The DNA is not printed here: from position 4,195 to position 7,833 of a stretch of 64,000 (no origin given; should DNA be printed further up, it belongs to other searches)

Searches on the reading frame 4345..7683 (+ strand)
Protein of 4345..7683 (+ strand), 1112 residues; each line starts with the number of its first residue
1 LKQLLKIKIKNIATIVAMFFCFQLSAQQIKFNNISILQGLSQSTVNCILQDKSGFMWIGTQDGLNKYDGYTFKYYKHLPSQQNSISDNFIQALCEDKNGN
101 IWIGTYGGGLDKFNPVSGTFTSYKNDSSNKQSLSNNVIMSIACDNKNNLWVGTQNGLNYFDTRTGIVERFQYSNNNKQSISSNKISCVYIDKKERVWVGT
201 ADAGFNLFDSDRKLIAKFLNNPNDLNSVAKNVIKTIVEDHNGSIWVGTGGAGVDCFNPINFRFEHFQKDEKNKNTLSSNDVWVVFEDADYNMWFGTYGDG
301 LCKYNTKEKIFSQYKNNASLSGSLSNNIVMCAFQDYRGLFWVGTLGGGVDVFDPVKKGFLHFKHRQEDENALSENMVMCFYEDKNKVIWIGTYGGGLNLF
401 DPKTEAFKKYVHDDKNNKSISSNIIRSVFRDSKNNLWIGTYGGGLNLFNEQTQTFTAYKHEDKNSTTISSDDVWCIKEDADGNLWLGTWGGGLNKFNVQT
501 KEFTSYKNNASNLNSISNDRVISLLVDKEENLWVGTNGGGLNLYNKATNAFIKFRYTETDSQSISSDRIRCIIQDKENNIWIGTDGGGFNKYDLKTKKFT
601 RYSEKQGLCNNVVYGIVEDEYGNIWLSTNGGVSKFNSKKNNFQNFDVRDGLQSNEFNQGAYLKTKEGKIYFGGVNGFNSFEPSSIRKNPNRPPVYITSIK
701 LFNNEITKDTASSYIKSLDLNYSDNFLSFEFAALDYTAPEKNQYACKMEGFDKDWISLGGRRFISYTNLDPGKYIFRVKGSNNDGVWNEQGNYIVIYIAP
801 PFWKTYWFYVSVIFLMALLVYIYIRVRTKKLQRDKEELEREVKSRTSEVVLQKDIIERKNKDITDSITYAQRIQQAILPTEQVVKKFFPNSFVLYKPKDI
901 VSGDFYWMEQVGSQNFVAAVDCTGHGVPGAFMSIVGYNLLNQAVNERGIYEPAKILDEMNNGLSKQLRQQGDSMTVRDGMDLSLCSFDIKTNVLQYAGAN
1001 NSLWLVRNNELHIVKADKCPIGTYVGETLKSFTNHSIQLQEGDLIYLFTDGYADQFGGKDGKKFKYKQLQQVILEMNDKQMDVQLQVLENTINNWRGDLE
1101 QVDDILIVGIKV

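Call 32: search_protein_families(library=pfam, proteins=[window:4345-7683:+], max_evalue=0.00001)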
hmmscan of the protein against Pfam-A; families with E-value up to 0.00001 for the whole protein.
window:4345-7683:+ (1112 aa): 5 families
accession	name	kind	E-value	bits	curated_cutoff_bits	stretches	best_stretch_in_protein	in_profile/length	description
PF07494.17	Reg_prop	-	3.9e-74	235.4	20.4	1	85-107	2-24/24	Two component regulator propeller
PF23748.1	Beta-prop_LRRK2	-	8.3e-25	88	26.9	0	507-553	262-308/359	LRRK2 beta propeller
PF07228.17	SpoIIE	-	1.6e-19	71.1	25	1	917-1111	7-190/192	Stage II sporulation protein E (SpoIIE)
PF07495.19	Y_Y_Y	-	1.5e-17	63.7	26.6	1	735-791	1-57/65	Y_Y_Y domain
PF08450.18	SGL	-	6.8e-06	26.3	26.3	0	149-249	6-104/246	SMP-30/Gluconolactonase/LRE-like region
